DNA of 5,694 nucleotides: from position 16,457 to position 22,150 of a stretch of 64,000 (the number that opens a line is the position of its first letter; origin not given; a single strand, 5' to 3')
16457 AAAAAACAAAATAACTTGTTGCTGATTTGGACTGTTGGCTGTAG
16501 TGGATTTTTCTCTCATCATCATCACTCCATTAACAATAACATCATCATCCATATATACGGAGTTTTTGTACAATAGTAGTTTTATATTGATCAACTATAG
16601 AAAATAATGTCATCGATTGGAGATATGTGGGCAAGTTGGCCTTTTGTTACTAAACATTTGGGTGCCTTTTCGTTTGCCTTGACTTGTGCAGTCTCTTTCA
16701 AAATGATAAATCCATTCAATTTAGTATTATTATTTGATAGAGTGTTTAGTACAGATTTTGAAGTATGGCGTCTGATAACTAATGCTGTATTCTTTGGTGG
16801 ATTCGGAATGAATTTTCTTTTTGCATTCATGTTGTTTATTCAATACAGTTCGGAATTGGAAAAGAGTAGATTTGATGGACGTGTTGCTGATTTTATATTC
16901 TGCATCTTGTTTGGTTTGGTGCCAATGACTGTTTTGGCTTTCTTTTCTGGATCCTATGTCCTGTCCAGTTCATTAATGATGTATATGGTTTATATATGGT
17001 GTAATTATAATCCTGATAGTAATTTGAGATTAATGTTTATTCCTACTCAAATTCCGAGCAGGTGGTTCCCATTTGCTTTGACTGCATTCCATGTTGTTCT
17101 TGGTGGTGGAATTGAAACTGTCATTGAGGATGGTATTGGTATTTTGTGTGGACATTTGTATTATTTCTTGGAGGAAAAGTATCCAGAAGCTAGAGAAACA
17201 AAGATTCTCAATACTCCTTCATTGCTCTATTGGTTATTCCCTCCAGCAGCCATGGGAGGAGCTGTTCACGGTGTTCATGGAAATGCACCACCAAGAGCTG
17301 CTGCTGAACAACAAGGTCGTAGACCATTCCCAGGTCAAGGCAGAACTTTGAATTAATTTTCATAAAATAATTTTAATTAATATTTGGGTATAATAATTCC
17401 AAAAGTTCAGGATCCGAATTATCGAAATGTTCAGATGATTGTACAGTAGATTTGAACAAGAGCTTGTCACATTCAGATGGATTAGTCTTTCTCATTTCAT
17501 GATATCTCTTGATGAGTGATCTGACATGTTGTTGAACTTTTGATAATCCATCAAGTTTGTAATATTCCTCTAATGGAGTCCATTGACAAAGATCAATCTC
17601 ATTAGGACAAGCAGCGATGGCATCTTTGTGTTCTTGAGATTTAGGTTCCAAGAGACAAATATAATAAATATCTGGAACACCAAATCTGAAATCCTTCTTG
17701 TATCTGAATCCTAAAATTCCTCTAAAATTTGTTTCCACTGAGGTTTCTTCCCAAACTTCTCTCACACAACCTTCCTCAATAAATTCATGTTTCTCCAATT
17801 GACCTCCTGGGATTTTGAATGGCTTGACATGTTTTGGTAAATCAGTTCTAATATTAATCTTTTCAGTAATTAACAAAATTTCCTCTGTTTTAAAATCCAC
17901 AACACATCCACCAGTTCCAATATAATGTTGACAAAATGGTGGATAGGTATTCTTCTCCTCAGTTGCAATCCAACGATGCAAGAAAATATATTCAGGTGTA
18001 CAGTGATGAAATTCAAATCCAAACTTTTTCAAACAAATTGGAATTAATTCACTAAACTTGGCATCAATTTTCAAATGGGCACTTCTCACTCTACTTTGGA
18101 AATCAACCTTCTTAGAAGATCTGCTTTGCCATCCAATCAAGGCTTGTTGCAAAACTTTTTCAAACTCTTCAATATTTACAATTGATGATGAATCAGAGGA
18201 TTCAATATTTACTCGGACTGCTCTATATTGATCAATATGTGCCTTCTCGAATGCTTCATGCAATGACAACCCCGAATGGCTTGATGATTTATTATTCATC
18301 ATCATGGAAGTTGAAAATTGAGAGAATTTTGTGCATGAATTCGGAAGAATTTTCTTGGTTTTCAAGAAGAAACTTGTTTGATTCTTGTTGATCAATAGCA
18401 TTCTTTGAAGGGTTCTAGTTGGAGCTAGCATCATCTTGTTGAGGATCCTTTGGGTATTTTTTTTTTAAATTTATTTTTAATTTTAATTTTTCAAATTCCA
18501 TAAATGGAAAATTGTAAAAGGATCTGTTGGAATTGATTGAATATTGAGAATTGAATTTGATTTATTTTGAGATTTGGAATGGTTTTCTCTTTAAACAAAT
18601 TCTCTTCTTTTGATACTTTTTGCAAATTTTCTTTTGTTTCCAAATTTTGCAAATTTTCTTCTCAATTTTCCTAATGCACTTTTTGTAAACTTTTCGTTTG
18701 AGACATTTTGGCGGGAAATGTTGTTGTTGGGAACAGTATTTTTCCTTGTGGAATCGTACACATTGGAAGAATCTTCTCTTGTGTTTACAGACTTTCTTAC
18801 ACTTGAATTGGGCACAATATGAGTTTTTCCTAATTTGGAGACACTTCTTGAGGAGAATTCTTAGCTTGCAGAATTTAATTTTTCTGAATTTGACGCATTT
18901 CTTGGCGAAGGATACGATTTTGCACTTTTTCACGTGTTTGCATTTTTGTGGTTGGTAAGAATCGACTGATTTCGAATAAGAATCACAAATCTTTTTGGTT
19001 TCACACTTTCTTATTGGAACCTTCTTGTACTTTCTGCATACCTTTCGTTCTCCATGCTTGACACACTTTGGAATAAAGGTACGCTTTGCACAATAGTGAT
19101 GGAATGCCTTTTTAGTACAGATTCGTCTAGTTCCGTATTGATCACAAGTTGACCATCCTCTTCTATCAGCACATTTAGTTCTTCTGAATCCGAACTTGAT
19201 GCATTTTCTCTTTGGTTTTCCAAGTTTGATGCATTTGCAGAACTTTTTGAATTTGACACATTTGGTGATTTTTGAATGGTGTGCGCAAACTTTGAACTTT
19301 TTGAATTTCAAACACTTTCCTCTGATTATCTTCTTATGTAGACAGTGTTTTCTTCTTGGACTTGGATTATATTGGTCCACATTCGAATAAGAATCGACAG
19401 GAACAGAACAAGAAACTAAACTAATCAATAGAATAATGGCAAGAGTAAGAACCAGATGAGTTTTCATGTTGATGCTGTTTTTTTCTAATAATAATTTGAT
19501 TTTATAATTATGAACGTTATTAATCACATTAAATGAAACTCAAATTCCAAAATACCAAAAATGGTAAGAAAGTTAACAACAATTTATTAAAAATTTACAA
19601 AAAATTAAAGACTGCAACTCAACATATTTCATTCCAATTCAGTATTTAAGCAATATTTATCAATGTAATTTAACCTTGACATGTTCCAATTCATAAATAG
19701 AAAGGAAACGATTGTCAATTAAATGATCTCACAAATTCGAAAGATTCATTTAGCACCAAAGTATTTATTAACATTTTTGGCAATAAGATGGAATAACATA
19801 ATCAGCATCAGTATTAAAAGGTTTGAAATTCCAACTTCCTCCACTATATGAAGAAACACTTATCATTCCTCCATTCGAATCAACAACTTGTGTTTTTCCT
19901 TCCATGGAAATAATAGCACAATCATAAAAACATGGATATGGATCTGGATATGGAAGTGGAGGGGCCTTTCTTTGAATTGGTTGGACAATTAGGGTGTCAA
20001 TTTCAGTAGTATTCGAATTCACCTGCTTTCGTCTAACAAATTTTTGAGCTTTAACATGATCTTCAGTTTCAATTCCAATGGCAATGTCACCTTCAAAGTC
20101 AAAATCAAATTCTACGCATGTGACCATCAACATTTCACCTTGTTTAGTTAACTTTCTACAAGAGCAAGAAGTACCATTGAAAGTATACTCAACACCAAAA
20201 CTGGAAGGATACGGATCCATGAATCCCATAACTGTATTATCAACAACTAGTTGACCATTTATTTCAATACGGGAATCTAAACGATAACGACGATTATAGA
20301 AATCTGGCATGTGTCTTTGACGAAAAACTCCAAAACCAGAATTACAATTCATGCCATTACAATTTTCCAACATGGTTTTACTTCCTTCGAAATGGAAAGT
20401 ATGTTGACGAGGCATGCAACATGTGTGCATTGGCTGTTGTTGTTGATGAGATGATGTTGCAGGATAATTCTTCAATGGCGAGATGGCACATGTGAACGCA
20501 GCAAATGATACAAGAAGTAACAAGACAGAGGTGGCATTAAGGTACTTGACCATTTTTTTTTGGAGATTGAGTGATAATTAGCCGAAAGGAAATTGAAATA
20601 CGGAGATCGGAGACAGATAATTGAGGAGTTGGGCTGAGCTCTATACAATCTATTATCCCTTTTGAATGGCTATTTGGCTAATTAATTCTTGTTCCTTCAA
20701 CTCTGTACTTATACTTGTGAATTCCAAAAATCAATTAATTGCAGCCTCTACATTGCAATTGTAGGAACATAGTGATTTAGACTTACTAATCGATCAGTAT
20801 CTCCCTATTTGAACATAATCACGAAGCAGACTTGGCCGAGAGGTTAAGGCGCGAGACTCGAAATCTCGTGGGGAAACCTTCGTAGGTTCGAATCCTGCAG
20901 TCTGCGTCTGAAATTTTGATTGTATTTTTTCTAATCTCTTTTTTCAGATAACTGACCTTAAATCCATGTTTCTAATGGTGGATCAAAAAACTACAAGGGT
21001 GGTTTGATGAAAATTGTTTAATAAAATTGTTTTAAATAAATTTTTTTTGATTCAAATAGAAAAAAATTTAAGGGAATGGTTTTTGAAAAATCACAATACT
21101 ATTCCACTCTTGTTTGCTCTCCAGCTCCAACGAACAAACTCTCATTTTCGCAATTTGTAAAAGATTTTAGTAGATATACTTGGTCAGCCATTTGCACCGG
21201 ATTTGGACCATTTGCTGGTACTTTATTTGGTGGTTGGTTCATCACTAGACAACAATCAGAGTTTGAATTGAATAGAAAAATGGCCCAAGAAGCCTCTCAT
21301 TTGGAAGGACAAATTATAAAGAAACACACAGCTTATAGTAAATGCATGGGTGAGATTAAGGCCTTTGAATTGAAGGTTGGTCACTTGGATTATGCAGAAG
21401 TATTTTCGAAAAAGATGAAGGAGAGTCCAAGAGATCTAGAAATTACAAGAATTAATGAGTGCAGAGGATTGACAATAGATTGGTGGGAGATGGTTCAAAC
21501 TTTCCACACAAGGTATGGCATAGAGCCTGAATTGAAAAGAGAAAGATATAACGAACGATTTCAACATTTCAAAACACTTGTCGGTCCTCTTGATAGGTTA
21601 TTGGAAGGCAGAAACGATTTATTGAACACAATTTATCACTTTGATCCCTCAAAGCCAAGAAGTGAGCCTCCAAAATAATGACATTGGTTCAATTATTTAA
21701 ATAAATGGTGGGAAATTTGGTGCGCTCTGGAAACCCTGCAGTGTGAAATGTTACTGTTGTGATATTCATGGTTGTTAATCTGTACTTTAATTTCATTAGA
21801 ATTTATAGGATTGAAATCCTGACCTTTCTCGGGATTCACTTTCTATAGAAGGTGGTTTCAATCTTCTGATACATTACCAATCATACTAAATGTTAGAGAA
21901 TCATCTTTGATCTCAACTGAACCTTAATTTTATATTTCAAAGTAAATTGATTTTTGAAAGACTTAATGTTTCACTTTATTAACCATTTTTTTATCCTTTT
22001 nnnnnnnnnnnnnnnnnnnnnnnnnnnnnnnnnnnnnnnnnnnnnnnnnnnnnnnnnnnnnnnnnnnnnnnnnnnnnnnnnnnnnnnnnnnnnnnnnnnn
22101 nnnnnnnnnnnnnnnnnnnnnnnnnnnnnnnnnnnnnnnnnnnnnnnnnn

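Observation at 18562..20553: Tandem pair of secreted proteins: an extreme Lys/Cys-rich repetitive protein next to an ependymin-like protein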

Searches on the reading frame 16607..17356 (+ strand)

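Call 6: search_protein_families(library=pfam, proteins=[window:16607-17356:+], max_evalue=1)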
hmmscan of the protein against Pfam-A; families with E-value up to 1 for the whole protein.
window:16607-17356:+ (249 aa): 2 families
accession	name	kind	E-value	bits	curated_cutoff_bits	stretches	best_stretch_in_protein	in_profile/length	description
PF04511.20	DER1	-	2.6e-43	148.6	26.6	1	12-204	2-190/191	Der1-like family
PF13346.12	ABC2_membrane_5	-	0.28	11.1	25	1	46-130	104-181/205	ABC-2 family transporter protein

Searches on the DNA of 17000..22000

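Call 75: search_rna_families(source=window, start=17000, end=22000, threshold=evalue, max_evalue=0.1)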
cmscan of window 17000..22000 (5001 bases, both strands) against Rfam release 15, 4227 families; matches with E-value up to 0.1: 3.
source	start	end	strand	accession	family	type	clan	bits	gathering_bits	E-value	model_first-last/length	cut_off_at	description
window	20826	20906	+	RF00005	tRNA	Gene; tRNA;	CL00001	59.7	29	1.7e-11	1-71/71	no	tRNA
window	20826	20907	-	RF04354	Plastid-ycf2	Cis-reg;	-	32.3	65.7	0.00064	1-75/75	no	Plastid-ycf2 5UTR RNA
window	21377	21438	+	RF03655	MIR1887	Gene; miRNA;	-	28.1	90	0.012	1-63/63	no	MIR1887 microRNA precursor family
